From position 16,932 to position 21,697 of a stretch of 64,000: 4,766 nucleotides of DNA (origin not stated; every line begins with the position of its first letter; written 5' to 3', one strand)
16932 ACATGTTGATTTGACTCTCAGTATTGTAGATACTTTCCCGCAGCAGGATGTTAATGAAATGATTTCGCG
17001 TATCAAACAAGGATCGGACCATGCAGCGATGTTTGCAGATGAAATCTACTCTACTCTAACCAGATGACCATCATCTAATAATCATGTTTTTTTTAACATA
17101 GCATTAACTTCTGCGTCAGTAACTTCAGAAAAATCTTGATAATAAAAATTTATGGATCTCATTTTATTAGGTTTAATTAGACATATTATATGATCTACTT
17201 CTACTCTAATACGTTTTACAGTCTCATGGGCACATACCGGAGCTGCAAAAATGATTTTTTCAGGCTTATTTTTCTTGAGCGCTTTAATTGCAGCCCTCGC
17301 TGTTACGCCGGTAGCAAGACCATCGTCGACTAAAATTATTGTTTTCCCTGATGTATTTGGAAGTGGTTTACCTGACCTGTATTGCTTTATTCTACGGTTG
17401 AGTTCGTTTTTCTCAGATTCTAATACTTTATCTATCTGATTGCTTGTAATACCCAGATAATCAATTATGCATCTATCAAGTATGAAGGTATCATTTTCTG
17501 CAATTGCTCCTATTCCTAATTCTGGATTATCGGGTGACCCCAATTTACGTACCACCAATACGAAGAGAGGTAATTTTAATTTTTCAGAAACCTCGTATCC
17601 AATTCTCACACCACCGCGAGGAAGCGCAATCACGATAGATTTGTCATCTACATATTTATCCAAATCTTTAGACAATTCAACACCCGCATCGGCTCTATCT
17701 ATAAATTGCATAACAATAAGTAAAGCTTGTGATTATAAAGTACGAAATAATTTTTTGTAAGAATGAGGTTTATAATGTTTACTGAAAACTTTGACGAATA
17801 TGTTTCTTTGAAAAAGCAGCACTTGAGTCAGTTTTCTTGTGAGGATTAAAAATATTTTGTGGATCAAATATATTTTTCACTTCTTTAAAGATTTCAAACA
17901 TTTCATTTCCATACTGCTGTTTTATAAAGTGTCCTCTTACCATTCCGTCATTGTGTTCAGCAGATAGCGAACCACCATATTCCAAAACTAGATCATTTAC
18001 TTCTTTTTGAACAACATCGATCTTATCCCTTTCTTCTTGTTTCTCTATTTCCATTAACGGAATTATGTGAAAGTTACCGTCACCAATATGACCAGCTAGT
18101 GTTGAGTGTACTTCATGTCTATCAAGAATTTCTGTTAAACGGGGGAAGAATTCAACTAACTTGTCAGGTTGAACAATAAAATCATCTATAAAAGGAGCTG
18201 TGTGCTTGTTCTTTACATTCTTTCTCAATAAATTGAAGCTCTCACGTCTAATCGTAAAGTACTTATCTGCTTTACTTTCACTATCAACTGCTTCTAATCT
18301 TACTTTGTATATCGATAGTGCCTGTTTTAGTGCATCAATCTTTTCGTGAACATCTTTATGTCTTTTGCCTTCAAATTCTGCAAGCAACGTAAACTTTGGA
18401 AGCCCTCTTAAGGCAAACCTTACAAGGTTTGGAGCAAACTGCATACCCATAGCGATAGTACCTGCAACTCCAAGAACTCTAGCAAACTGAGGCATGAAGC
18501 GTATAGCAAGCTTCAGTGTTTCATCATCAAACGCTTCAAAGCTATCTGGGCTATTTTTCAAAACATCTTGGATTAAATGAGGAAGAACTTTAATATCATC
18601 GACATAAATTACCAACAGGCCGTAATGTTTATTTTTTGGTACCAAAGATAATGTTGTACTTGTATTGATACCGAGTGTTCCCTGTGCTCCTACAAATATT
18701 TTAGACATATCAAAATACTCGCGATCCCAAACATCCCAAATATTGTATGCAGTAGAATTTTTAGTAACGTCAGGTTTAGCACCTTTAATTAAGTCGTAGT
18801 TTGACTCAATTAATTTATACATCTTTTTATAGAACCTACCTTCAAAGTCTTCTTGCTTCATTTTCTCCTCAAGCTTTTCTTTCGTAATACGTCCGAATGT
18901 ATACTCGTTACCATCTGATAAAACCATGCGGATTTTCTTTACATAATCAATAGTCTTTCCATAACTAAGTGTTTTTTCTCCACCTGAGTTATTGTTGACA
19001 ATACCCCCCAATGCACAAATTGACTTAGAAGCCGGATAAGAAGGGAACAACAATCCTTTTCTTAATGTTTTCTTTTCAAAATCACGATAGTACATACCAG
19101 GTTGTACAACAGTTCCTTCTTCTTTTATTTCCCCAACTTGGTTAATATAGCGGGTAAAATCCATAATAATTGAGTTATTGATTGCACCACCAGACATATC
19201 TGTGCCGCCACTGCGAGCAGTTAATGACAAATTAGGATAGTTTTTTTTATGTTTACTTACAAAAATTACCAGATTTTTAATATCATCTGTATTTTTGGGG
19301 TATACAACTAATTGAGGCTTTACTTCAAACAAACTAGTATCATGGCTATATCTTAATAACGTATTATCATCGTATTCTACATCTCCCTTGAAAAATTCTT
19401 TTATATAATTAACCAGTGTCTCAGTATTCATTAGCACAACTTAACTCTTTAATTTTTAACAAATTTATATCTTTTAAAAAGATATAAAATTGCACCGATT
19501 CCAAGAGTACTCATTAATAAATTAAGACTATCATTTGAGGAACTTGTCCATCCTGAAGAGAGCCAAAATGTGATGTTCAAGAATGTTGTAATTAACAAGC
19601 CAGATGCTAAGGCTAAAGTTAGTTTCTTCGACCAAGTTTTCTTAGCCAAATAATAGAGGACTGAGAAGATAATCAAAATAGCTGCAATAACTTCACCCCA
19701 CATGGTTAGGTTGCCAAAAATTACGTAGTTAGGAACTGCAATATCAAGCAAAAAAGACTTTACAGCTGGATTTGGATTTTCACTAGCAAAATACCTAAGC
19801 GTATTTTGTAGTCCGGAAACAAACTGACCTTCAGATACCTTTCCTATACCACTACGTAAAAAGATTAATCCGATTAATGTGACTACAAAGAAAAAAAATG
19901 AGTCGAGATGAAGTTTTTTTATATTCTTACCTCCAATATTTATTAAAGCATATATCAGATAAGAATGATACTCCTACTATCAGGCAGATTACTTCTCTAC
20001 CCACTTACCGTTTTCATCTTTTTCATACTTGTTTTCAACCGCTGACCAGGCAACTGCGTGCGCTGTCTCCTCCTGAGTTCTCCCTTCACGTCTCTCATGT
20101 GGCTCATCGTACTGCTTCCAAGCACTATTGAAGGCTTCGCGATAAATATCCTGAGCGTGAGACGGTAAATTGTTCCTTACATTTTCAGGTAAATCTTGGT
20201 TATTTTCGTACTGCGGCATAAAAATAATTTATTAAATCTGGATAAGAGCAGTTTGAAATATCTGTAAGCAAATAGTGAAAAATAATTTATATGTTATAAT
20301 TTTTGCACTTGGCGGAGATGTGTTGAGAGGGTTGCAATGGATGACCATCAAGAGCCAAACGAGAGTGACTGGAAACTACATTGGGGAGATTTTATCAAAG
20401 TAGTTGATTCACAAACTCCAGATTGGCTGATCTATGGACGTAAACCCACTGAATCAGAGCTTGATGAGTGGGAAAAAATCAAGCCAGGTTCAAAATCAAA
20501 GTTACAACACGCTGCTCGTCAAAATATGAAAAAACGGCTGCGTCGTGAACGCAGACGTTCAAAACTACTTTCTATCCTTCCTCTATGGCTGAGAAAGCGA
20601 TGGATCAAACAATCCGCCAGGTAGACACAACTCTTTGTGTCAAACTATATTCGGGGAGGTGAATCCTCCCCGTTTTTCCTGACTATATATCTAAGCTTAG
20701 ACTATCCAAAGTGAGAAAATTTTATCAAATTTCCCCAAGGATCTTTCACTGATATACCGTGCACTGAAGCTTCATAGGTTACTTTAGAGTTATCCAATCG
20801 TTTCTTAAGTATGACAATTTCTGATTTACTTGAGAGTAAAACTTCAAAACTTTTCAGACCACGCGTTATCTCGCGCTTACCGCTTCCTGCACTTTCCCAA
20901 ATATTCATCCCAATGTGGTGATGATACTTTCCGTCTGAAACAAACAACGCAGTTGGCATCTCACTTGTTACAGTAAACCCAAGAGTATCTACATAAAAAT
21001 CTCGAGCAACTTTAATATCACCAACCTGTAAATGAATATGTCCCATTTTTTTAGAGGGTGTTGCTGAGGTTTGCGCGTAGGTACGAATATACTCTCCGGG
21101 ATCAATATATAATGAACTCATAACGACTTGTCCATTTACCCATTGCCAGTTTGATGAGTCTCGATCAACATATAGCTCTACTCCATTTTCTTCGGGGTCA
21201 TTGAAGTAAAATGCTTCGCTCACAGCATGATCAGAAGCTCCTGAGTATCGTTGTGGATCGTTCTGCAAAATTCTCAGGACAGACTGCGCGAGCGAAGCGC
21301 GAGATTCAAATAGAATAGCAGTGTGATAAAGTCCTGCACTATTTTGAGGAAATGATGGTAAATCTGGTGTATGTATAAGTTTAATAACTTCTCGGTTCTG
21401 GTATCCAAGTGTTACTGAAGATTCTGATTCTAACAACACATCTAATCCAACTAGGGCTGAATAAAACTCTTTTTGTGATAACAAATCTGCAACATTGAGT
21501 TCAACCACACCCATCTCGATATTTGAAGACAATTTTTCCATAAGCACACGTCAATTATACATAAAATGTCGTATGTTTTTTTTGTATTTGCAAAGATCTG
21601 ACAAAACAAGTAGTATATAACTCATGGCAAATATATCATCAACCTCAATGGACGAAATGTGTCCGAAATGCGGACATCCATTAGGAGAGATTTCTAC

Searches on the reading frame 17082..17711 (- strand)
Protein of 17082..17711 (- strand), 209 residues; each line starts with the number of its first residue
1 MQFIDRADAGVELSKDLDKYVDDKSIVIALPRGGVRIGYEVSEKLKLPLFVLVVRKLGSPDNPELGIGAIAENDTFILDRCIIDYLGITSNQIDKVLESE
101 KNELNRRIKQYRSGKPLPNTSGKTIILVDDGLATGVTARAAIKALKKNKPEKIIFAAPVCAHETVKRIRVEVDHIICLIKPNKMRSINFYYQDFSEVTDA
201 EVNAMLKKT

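Call 40: search_protein_families(library=pfam, proteins=[window:17082-17711:-], max_evalue=0.001)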
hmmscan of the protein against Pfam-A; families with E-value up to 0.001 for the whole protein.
window:17082-17711:- (209 aa): 4 families
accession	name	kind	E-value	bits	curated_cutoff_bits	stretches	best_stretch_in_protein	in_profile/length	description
PF00156.33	Pribosyltran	-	2.1e-18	66.6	26.3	1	20-191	25-155/158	Phosphoribosyl transferase domain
PF14681.12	UPRTase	-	1.9e-06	27.9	27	1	117-172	114-172/206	Uracil phosphoribosyltransferase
PF24390.1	PRTase-CE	-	0.00017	22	27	1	110-168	101-155/253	PRTase-CE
PF15609.12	PRTase_2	-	0.00051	20.1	28.8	1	121-156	118-153/188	Phosphoribosyl transferase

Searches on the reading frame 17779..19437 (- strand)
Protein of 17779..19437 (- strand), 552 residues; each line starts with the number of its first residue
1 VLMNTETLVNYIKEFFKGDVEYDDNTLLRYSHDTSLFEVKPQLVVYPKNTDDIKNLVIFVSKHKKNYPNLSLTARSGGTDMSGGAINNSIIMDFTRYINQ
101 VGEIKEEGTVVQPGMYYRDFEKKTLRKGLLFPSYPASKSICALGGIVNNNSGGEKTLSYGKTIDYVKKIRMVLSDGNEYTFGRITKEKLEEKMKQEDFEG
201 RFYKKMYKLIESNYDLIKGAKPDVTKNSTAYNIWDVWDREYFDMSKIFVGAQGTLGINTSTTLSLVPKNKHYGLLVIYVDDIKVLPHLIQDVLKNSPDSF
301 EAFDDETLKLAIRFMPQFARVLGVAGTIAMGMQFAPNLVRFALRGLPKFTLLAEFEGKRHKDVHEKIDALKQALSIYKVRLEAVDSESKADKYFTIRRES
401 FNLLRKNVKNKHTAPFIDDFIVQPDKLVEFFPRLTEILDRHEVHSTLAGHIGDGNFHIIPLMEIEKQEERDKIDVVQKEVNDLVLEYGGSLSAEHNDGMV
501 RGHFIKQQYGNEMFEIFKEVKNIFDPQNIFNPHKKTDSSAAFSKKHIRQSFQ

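Call 40: search_protein_families(library=pfam, proteins=[window:17779-19437:-], max_evalue=0.001)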
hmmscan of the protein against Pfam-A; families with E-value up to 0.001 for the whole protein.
window:17779-19437:- (552 aa): 2 families
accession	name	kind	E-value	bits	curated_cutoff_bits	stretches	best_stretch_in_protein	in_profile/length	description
PF02913.24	FAD-oxidase_C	-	1.3e-39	136.8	21.2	1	289-534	22-247/248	FAD linked oxidases, C-terminal domain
PF01565.28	FAD_binding_4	-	2.9e-24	85.8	26.4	1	41-179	1-136/139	FAD binding domain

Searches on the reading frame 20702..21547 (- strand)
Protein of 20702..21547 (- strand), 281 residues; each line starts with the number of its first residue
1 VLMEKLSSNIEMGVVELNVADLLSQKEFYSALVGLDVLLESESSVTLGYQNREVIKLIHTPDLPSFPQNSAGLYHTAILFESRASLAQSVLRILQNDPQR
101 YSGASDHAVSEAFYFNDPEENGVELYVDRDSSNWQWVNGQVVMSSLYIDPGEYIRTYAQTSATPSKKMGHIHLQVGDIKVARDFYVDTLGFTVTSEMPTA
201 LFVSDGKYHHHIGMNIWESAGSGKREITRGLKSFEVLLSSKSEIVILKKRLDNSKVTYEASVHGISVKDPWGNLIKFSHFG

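Call 40: search_protein_families(library=pfam, proteins=[window:20702-21547:-], max_evalue=0.001)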
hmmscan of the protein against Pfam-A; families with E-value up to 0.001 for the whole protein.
window:20702-21547:- (281 aa): 2 families
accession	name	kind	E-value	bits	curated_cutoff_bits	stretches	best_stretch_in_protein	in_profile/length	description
PF00903.31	Glyoxalase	-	7.4e-13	49.4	20.6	1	168-276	2-120/121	Glyoxalase/Bleomycin resistance protein/Dioxygenase superfamily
PF22677.2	Ble-like_N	-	0.00055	20.1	24.5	0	170-199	4-32/41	Bleomycin resistance protein-like N-terminal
